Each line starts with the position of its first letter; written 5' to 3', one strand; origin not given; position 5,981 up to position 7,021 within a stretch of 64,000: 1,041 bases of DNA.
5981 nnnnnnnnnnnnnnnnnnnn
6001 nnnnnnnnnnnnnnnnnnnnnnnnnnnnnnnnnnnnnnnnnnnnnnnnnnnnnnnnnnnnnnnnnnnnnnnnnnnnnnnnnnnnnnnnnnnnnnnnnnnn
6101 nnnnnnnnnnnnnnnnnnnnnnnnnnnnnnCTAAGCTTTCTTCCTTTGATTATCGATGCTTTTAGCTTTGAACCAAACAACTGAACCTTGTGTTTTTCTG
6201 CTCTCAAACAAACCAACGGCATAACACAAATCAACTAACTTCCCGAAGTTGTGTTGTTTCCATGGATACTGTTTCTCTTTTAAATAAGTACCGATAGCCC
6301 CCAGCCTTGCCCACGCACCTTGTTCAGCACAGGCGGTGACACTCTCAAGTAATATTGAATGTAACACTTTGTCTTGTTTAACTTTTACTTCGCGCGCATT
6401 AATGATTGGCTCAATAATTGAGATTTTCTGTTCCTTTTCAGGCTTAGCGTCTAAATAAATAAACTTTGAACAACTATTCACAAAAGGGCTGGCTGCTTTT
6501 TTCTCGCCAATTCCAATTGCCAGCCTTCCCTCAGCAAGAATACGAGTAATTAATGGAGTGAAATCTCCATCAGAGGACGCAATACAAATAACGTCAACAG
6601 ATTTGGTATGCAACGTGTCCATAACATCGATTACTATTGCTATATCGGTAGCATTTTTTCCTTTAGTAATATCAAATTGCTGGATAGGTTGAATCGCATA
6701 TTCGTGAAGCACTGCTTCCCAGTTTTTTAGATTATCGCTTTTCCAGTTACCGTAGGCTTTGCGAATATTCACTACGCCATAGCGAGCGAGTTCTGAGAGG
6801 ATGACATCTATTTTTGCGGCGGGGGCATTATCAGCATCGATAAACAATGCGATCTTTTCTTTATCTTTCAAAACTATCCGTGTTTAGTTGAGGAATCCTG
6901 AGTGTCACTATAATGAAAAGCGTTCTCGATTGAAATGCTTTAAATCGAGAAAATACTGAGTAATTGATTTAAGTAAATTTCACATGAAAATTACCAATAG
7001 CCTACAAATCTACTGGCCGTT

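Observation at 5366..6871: NYN-LOTUS RNase-like protein plus membrane-anchored partner embedded in the Mrr/type I R-M operon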

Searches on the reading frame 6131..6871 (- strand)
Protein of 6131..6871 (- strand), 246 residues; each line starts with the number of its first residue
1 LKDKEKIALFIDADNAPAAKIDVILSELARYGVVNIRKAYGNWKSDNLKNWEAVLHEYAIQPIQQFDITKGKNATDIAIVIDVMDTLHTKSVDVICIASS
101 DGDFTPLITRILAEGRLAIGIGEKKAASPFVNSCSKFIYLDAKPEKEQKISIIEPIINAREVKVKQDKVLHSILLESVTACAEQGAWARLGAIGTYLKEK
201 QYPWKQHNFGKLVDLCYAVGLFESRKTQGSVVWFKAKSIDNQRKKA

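Call 5: search_protein_families(library=pfam, proteins=[window:6131-6871:-], max_evalue=0.01)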
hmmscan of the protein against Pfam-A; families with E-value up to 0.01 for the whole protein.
window:6131-6871:- (246 aa): 2 families
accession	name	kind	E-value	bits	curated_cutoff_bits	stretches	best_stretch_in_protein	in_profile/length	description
PF01936.24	NYN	-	1.2e-36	126.8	24.2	1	6-141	1-145/145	NYN domain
PF12872.13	OST-HTH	-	0.0036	17.6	23.8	1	166-229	5-66/71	OST-HTH/LOTUS domain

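Call 6: search_protein_families(library=padloc, proteins=[window:6131-6871:-], max_evalue=0.01)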
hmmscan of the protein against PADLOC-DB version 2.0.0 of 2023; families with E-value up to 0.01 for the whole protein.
window:6131-6871:- (246 aa): 1 family
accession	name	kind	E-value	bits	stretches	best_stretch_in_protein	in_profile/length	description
PDLC01154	NYN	-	0.00016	19.1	1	73-118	229-272/310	"LabA-like protein, NYN family nuclease"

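Call 7: search_protein_families(library=ncbifam, proteins=[window:6131-6871:-], max_evalue=0.01)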
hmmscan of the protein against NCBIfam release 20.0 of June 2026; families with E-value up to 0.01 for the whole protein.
window:6131-6871:- (246 aa): 1 family
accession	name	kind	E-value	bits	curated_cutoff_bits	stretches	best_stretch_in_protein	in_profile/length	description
TIGR00288.1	TIGR00288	hypoth_equivalog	1.3e-07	31.6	178.45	1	2-135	20-150/160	TIGR00288 family NYN domain-containing protein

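Call 8: search_protein_families(library=phrogs, proteins=[window:6131-6871:-], max_evalue=0.01)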
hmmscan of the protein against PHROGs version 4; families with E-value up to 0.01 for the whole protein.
window:6131-6871:- (246 aa): 2 families
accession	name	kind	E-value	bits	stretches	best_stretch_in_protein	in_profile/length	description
phrog_37744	-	unknown function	2.9e-41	142.6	1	2-210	5-212/248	-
phrog_5783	-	unknown function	0.0099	16.4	0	71-110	150-189/246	-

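Call 11: find_homologous_proteins(query=window:6131-6871:-)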
Query window:6131-6871:- (246 aa): 7920 proteins with E <= 0.001 among 8000 candidates; the best 120 are listed.
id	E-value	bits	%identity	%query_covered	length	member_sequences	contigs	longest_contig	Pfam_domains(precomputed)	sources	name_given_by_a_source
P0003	1.6e-154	530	97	100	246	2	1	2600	PF01936.25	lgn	-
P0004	2.0e-87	311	63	96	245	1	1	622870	PF12872.14,PF01936.25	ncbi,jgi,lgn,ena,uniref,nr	ncbi:NYN domain-containing protein [Shewanella canadensis]|uniref:NYN domain-containing protein n=1 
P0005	2.6e-86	307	60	100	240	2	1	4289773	PF12872.14,PF01936.25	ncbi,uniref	ncbi:NYN domain-containing protein [Psychrobium sp. nBUS_13]|uniref:NYN domain-containing protein n=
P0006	7.8e-86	305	60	96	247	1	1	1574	PF12872.14,PF01936.25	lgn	-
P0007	1.0e-85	305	58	100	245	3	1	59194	PF12872.14,PF01936.25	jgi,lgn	jgi:uncharacterized protein (TIGR00288 family)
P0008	1.0e-85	305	60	96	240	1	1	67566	PF12872.14,PF01936.25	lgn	-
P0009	1.1e-85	305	59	96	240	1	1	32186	PF12872.14,PF01936.25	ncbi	-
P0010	1.1e-85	305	61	96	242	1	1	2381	PF12872.14,PF01936.25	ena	-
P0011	1.2e-85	305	62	96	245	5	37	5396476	PF12872.14,PF01936.25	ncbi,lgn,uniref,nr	ncbi:Conserved hypothetical protein [Shewanella piezotolerans WP3]|uniref:HTH OST-type domain-contai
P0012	1.3e-85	305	57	99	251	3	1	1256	PF12872.14,PF01936.25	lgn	-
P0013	1.6e-85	304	59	97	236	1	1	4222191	PF12872.14,PF01936.25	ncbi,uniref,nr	ncbi:NYN domain-containing protein [Parashewanella tropica]|uniref:NYN domain-containing protein n=1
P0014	1.8e-85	304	59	96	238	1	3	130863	PF12872.14,PF01936.25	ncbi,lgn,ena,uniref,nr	ncbi:hypothetical protein CWO07_09275 [Vibrio splendidus]|uniref:HTH OST-type domain-containing prot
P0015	1.8e-85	304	62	96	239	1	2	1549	PF12872.14,PF01936.25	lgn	-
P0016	2.5e-85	304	60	96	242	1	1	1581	PF12872.14,PF01936.25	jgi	jgi:uncharacterized protein (TIGR00288 family)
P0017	2.7e-85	304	58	96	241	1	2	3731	PF12872.14,PF01936.25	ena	-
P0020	4.3e-85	303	60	96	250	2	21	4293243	PF12872.14,PF01936.25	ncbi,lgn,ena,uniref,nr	ncbi:NYN domain-containing protein [Proteus terrae subsp. cibarius]|uniref:NYN domain-containing pro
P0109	7.0e-83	296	59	96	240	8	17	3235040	PF12872.14,PF01936.25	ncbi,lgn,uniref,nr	ncbi:NYN domain-containing protein [Aliivibrio fischeri]|uniref:NYN domain-containing protein n=2 Ta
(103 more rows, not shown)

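Call 17: find_encoding_contigs(protein=P0005, flank=8000, max_places=3)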
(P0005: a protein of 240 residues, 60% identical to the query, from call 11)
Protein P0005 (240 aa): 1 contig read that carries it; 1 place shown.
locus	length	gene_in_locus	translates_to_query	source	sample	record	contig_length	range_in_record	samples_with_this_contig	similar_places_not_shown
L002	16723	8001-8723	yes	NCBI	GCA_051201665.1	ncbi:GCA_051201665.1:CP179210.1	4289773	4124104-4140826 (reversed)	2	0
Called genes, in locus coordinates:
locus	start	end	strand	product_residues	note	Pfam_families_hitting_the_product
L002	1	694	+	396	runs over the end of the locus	PF01433:Peptidase_M1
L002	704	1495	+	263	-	-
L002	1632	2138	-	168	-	PF00072:Response_reg, PF08281:Sigma70_r4_2 (weak), PF00196:GerE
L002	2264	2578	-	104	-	PF02518:HATPase_c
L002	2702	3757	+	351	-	PF12740:PETase (weak), PF00561:Abhydrolase_1 (faint)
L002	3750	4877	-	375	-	-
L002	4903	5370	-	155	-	PF00578:AhpC-TSA, PF08534:Redoxin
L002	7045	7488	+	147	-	PF03544:TonB_C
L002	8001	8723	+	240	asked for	PF01936:NYN, PF12872:OST-HTH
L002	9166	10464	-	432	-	PF00145:DNA_methylase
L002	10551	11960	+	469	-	PF07728:AAA_5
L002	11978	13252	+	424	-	PF09563:RE_LlaJI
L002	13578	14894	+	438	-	PF13173:AAA_14, PF13635:DUF4143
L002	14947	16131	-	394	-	PF00890:FAD_binding_2, PF01134:GIDA (faint), PF01266:DAO (faint), PF03486:HI0933_like, PF07992:Pyr_redox_2, PF12831:FAD_oxidored (weak), PF13738:Pyr_redox_3 (weak), PF22780:HI0933_like_1st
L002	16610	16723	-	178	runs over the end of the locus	PF00210:Ferritin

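Call 21: find_related_loci(query=window:6131-6871:-, collection=genome_contigs, flank=8000)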
Query window:6131-6871:- (246 aa) in genome_contigs; peptide patterns used: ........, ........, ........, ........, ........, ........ (x = any residue, [..] = any of these).
106 stretches matched a pattern; 24 encode a relative of the query (tblastn E <= 1e-3); 24 distinct loci.
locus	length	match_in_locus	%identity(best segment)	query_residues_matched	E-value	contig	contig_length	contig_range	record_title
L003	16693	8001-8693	63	1-235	5e-93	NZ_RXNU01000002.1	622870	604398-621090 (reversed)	Shewanella canadensis strain HAW-EB2 NODE_2_length_622870_cov_54.8596, whole genome shotgun sequence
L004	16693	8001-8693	60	1-237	4e-91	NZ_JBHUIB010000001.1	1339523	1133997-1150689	Thalassotalea euphylliae strain KCTC 42743 velvet_auto_127_1, whole genome shotgun sequence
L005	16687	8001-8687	61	1-235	2e-91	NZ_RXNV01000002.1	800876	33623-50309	Shewanella atlantica strain HAW-EB5 NODE_2_length_800876_cov_49.475599, whole genome shotgun sequence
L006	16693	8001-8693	61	1-237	4e-91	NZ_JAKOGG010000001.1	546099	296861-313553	Shewanella electrica strain C32 NODE_1_length_546099_cov_147.681412, whole genome shotgun sequence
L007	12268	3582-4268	60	1-235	5e-91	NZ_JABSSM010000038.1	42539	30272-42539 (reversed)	MAG: Shewanella sp. isolate DT_112 DT-Shewanella-1_scaffold_38, whole genome shotgun sequence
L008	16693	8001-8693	60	1-237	1e-90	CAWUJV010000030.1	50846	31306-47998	MAG: uncultured Alteromonas sp. isolate SRR17458619_binner12_6_1705322967 genome assembly, contig: ERZ21854002.63, whole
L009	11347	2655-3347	58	1-235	8e-91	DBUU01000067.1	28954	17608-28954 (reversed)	MAG TPA_asm: Alteromonadaceae bacterium UBA1282 UBA1282_contig_818, whole genome shotgun sequence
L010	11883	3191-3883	58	1-235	8e-91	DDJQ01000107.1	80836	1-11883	MAG TPA_asm: Alteromonadaceae bacterium UBA2620 UBA2620_contig_10182, whole genome shotgun sequence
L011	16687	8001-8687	60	1-235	3e-90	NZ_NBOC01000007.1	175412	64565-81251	Colwellia chukchiensis strain CGMCC 1.9127 scaffold7, whole genome shotgun sequence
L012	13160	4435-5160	57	1-246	3e-90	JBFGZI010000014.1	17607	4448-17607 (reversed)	MAG: Oceanisphaera sp. isolate Mix_sand06.2021.04.G.43 k141_1428391_length_17607_cov_66.0079, whole genome shotgun seque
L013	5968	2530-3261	57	1-246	3e-90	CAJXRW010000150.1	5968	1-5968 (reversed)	MAG TPA_asm: uncultured Gammaproteobacteria bacterium isolate SRR3933379_bin.11_MetaBAT_v2.12.1_MAG genome assembly, con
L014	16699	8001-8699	60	1-237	1e-89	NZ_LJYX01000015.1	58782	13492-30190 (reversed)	Colwellia sp. TT2012 CMT41_NODE_14, whole genome shotgun sequence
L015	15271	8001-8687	59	1-235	4e-89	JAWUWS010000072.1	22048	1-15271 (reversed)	MAG: Psychrosphaera sp. isolate HBSea_ice_MAG489 BAT.489_863058_flag=0_multi=24.6637_len=22048, whole genome shotgun seq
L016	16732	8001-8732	58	1-246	6e-89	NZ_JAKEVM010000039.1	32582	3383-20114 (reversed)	Pseudoalteromonas shioyasakiensis strain M14-00201 scaffold39.1, whole genome shotgun sequence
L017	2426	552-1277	58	1-244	2e-91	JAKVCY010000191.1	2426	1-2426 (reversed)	MAG: Thalassotalea sp. isolate ALOHA_ZT_66 ZT-Thalassotalea-1_191, whole genome shotgun sequence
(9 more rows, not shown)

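Call 39: search_protein_families(library=pfam, proteins=[L004:9706-10899:+, L004:10896-11813:+, L004:11817-13838:+, L004:13832-14761:+, L008:9669-10598:-, L014:8745-9527:+, L014:9527-11008:+], max_evalue=0.01)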
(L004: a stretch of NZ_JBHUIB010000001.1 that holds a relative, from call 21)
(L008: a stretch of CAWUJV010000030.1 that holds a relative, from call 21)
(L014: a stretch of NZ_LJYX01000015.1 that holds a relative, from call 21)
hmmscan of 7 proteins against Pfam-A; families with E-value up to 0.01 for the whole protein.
L004:9706-10899:+ (397 aa): 5 families
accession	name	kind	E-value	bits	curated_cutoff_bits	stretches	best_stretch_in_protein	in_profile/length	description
PF02384.22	N6_Mtase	-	1.2e-15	58.1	20.4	1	17-223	24-238/311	N-6 DNA Methylase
PF07669.17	Eco57I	-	2.7e-13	50.8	25.3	1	82-199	48-168/171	Eco57I restriction-modification methylase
PF05175.20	MTS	-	5.8e-08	33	23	1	28-119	20-109/170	Methyltransferase small domain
PF01420.25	Methylase_S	-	3.4e-05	24.6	22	1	271-395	16-134/168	Type I restriction modification DNA specificity domain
PF13649.12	Methyltransf_25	-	0.0012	19.9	27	0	44-114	1-70/97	Methyltransferase domain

L004:10896-11813:+ (305 aa): 1 family
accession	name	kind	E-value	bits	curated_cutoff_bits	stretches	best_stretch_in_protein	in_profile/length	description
PF24390.1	PRTase-CE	-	2.4e-44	152.6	27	1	39-305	3-253/253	PRTase-CE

L004:11817-13838:+ (673 aa): 2 families
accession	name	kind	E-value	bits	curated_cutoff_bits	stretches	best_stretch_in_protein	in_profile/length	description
PF24389.1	ORC-CDC6-like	-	1.9e-96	324.5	27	1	8-627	2-571/571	ORC-CDC6-like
PF13245.12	AAA_19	-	0.0016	19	25.1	0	37-65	8-36/134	AAA domain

L004:13832-14761:+ (309 aa): 0 families

L008:9669-10598:- (309 aa): 1 family
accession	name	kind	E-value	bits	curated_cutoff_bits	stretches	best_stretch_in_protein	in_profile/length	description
PF04326.19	SLFN_AlbA_2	-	1.1e-14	55.4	25.3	1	21-138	1-117/118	Schlafen, AlbA_2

L014:8745-9527:+ (260 aa): 2 families
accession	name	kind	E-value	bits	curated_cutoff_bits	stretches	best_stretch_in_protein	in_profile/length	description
PF08378.17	NERD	-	1.1e-33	116.5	22.1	1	33-144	1-110/111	Nuclease-related domain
PF01396.24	Zn_ribbon_Top1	-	3e-09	36.9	32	1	219-258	3-37/39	Topoisomerase DNA binding C4 zinc finger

L014:9527-11008:+ (493 aa): 2 families
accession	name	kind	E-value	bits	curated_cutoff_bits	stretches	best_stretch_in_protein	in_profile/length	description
PF20276.3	CTD1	-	8.1e-31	107.8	25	1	190-433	2-241/243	C-terminal domain 1 of the ABC-three component (ABC-3C) systems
PF14130.12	Cap4_nuclease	-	9.7e-05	23.1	26.2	1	7-72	5-64/200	Cap4, dsDNA endonuclease domain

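Call 40: search_protein_families(library=padloc, proteins=[L004:9706-10899:+, L004:10896-11813:+, L004:11817-13838:+, L004:13832-14761:+, L008:9669-10598:-, L014:8745-9527:+, L014:9527-11008:+], max_evalue=0.01)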
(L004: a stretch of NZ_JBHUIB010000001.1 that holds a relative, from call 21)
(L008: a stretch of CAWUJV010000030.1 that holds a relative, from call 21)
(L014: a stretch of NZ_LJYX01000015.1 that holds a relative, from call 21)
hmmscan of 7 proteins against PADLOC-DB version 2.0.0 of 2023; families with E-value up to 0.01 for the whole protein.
L004:9706-10899:+ (397 aa): 79 families (the best 25 are shown)
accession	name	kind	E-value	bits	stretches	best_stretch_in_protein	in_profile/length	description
PDLC03285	MTase_II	-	5e-62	208.3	1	13-392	9-404/413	Type II methyltransferase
PDLC03311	MTase_II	-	2.5e-18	64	1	15-225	13-215/464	Type II methyltransferase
PDLC03258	MTase_II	-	1e-17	62.4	1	20-374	24-348/366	Type II methyltransferase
PDLC03267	MTase_II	-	1.8e-15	54.9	1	13-283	8-284/539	Type II methyltransferase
PDLC03719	oMTase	-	7.5e-14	49.5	1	21-396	28-383/387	orphan methyltransferase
PDLC03021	MTase_I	-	8.8e-14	49.2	1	18-216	163-378/491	Type I methyltransferase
PDLC03348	MTase_II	-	2.3e-13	47.5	1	106-268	344-504/727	Type II methyltransferase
PDLC04134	mad2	-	2.4e-13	47.7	1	14-217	266-447/492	mads_2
PDLC03356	MTase_II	-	3.7e-12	43.8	1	15-260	107-345/545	Type II methyltransferase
PDLC04137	mad5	-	9.1e-12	42.9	1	257-396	212-351/392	mads_5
PDLC03335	MTase_II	-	1.4e-11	41.8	1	22-219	83-308/607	Type II methyltransferase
PDLC03601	REase_MTase_IIG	-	9.7e-11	38.2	1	101-217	666-782/1110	Type IIG restriction enzyme-methyltransferase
PDLC03248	MTase_II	-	1.8e-10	38.2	1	17-230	8-210/521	Type II methyltransferase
PDLC03624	REase_MTase_IIG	-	9e-10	35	1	101-220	527-652/1271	Type IIG restriction enzyme-methyltransferase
PDLC03338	MTase_II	-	4.8e-09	33.5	1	99-225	237-360/604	Type II methyltransferase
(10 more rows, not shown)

L004:10896-11813:+ (305 aa): 5 families
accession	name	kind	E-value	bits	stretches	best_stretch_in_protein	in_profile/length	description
PDLC02935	PRTase_III-A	-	1.2e-18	65.5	1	34-305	27-260/290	-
PDLC02934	PRTase_III-A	-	3.6e-16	57.1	1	18-305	6-259/393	-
PDLC02933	PRTase_III-A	-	1.7e-08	32.4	1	37-303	13-254/368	-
PDLC02932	PRTase_III-A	-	7.5e-07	27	1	124-297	87-258/271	-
PDLC02931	PRTase_III-A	-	2.4e-06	25.4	1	118-303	87-265/267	-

L004:11817-13838:+ (673 aa): 0 families

L004:13832-14761:+ (309 aa): 8 families
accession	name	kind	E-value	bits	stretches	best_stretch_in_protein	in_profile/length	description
PDLC01920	CARF6--CARF_CARF_CARF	-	3.3e-48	162.6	1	21-307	21-294/297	-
PDLC01913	CARF6--CARF_CARF_CARF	-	7.3e-30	102.2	1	23-306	25-298/305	-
PDLC01922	CARF6--CARF_CARF_CARF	-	1.5e-20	71.8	1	58-309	63-295/295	-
PDLC01914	CARF6--CARF_CARF_CARF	-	1.5e-08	32.4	1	78-307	85-308/311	-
PDLC01917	CARF6--CARF_CARF_CARF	-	3.5e-08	31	1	71-271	80-271/308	-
PDLC01915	CARF6--CARF_CARF_CARF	-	1.7e-05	22.4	1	5-267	4-258/297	-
PDLC01911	CARF6--CARF_CARF_CARF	-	9.4e-05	20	1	166-272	183-290/325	-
PDLC01923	CARF6--CARF_CARF_CARF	-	0.001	16.2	1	79-273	99-276/299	-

L008:9669-10598:- (309 aa): 1 family
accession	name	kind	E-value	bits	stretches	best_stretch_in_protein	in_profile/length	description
PDLC04161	HEC-07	-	0.0096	12.9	0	166-272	331-434/553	-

L014:8745-9527:+ (260 aa): 1 family
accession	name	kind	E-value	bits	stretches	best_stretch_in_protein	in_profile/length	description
PDLC02512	PglW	-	1.9e-10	37.3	1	50-206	30-180/1403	PglW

L014:9527-11008:+ (493 aa): 1 family
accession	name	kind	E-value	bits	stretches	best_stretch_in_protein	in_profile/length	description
PDLC03848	LmuA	-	3.6e-27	94.7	1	1-369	4-308/373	-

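Call 59: search_solved_structures(query=window:6131-6871:-, max_evalue=0.01, show_alignments=1)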
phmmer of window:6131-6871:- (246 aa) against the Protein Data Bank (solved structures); distinct sequences matched with E-value up to 0.01: 0.

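Call 67: search_dna_similar(query=window:6131-6871:-, collection=phages, mode=protein, max_evalue=0.00001, max_rows=15)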
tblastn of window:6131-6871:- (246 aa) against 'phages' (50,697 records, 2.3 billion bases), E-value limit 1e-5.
Records with a match: 7; places in all: 7; records where one place covers at least 80% of the query: 5.
Best place of each record, by identity: <60% 7.
By first word of the organism name: Bacteriophage 5; Klebsiella 2.
By host as written in the record: - 5; Klebsiella pneumoniae strain 4011 1; Klebsiella pneumoniae strain 9362 1.
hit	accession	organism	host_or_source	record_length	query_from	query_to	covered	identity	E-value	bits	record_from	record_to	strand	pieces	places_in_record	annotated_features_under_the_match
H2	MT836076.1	Bacteriophage sp.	human fecal samples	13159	1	225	91%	41.5%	1e-55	196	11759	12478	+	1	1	record has no annotation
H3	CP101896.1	Klebsiella phage GArcari-2022b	Klebsiella pneumoniae strain 4011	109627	1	229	93%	35.7%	7e-38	145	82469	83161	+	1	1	record has no annotation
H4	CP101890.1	Klebsiella phage GArcari-2022a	Klebsiella pneumoniae strain 9362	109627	1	229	93%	35.7%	7e-38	145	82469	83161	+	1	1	record has no annotation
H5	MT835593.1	Bacteriophage sp.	human fecal samples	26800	5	223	89%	34.2%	7e-38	145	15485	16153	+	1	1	record has no annotation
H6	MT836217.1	Bacteriophage sp.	human fecal samples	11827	1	209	85%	31.7%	1e-31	127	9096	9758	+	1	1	record has no annotation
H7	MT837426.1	Bacteriophage sp.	human fecal samples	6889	6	141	55%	48.5%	2e-34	135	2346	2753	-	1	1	record has no annotation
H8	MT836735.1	Bacteriophage sp.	human fecal samples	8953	38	142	43%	32.1%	3e-10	66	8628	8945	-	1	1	record has no annotation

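Call 75: search_protein_families(library=pfam, alignment_id=A4, max_evalue=0.00001)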
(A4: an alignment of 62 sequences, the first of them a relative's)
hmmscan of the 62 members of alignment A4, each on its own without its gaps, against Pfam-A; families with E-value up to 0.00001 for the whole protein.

A. member 1, L002:9166-10464:- (432 aa): 1 family
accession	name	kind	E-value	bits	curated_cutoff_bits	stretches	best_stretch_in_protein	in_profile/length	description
PF00145.23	DNA_methylase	-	5.6e-101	338.6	22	2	82-210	1-130/324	C-5 cytosine-specific DNA methylase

B. families by the number of members that match (of 62 scanned): 83 families (the first 25 are shown)
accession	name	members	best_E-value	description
PF12799.13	LRR_4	2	1.2e-47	Leucine Rich repeats (2 copies)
PF23598.1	LRR_14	2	7.2e-46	Leucine-rich repeat region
PF13855.12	LRR_8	2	2e-41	Leucine rich repeat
PF08378.17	NERD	2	1.1e-33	Nuclease-related domain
PF00560.39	LRR_1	2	6.3e-30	Leucine Rich Repeat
PF02537.21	CRCB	2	3.9e-27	CrcB-like protein, Camphor Resistance (CrcB)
PF23286.1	LRR_13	2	5.5e-15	Disease resistance protein RPS4B-like, leucine-rich repeats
PF00092.34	VWA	2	1.5e-12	von Willebrand factor type A domain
PF13519.12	VWA_2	2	1.9e-12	von Willebrand factor type A domain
PF00069.31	Pkinase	2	7.6e-10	Protein kinase domain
PF25019.1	LRR_R13L1-DRL21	2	3.4e-09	R13L1/DRL21 LRRs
PF04303.18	PrpF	1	5.2e-107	PrpF protein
PF00145.23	DNA_methylase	1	5.6e-101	C-5 cytosine-specific DNA methylase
PF04909.20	Amidohydro_2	1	6e-63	Amidohydrolase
PF02378.23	PTS_EIIC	1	2.6e-61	Phosphotransferase system, EIIC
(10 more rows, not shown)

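Call 78: search_protein_families(library=padloc, alignment_id=A4, max_evalue=1e-10)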
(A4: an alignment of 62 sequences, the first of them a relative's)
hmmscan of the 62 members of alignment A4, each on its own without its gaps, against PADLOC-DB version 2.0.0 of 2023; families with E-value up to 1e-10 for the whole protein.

A. member 1, L002:9166-10464:- (432 aa): 50 families (the best 25 are shown)
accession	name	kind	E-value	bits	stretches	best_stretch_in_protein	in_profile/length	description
PDLC03272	MTase_II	-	5.4e-123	409.1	2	7-211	8-205/407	Type II methyltransferase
PDLC03361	MTase_II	-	7.3e-115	382.4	1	60-426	65-443/455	Type II methyltransferase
PDLC02653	DrmMII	-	1.1e-105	351.2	2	229-425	139-318/333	DrmMII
PDLC03733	oMTase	-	6.5e-67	224.3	2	137-418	167-456/476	orphan methyltransferase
PDLC03378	MTase_II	-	1.9e-66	222.7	1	82-428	3-338/344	Type II methyltransferase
PDLC03217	MTase_II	-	1.3e-65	220.2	1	80-415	383-696/703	Type II methyltransferase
PDLC03242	MTase_II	-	9.8e-65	217.1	2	53-212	75-231/409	Type II methyltransferase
PDLC03716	oMTase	-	1.5e-60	203.1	2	75-211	32-169/349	orphan methyltransferase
PDLC00026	DruM2|DruM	-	6.3e-50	168.6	1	81-429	4-327/336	DNA cytosine methylase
PDLC00034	DruM2|DruM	-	3e-47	159.1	1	78-265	4-187/457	DNA cytosine methylase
PDLC03734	oMTase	-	5.8e-47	158.7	1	82-208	4-135/444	orphan methyltransferase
PDLC03269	MTase_II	-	3.7e-45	152.8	1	81-212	3-136/437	Type II methyltransferase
PDLC03234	MTase_II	-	1.3e-44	151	1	79-306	2-211/375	Type II methyltransferase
PDLC03307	MTase_II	-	1.5e-42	144.2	1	83-315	2-239/382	Type II methyltransferase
PDLC00027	DruM2|DruM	-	2.6e-41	140.2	1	78-208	8-138/361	DNA cytosine methylase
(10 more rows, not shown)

B. families by the number of members that match (of 62 scanned): 85 families (the first 25 are shown)
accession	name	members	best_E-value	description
PDLC04135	mad3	2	5e-31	mads_3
PDLC04134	mad2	2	4.8e-15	mads_2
PDLC03921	MkoA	1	0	-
PDLC03920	MkoA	1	8.8e-139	-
PDLC03272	MTase_II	1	5.4e-123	Type II methyltransferase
PDLC03361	MTase_II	1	7.3e-115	Type II methyltransferase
PDLC02653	DrmMII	1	1.1e-105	DrmMII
PDLC03923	MkoB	1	8.4e-92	-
PDLC03733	oMTase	1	6.5e-67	orphan methyltransferase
PDLC03378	MTase_II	1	1.9e-66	Type II methyltransferase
PDLC03217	MTase_II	1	1.3e-65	Type II methyltransferase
PDLC03242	MTase_II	1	9.8e-65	Type II methyltransferase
PDLC03285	MTase_II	1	5e-62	Type II methyltransferase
PDLC03716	oMTase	1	1.5e-60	orphan methyltransferase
PDLC00026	DruM2|DruM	1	6.3e-50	DNA cytosine methylase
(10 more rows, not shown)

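Call 80: search_protein_families(library=padloc, alignment_id=A5, max_evalue=1e-10)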
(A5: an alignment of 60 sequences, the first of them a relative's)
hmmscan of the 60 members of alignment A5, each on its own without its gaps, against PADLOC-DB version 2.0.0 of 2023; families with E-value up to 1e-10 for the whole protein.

A. member 1, L002:5540-6217:+ (225 aa): 0 families

B. families by the number of members that match (of 60 scanned): 42 families (the first 25 are shown)
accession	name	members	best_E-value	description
PDLC05009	PDC-S37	1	0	-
PDLC02194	Hhe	1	1.1e-182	-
PDLC04353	PDC-M04A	1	1.2e-35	-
PDLC00117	GajB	1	3e-32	UrvD helicase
PDLC00119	GajB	1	3.3e-32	UrvD helicase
PDLC03920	MkoA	1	4.3e-31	-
PDLC00129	GajB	1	2.5e-29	UrvD helicase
PDLC00132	GajB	1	4.4e-29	UrvD helicase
PDLC02630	DrmD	1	1.1e-28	DrmD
PDLC00112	GajB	1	1.3e-26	UrvD helicase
PDLC00130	GajB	1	8.8e-26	UrvD helicase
PDLC00106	GajB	1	1.1e-25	UrvD helicase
PDLC00103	GajB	1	5.1e-25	UrvD helicase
PDLC03924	MkoC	1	8.4e-25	-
PDLC00114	GajB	1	2.7e-24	UrvD helicase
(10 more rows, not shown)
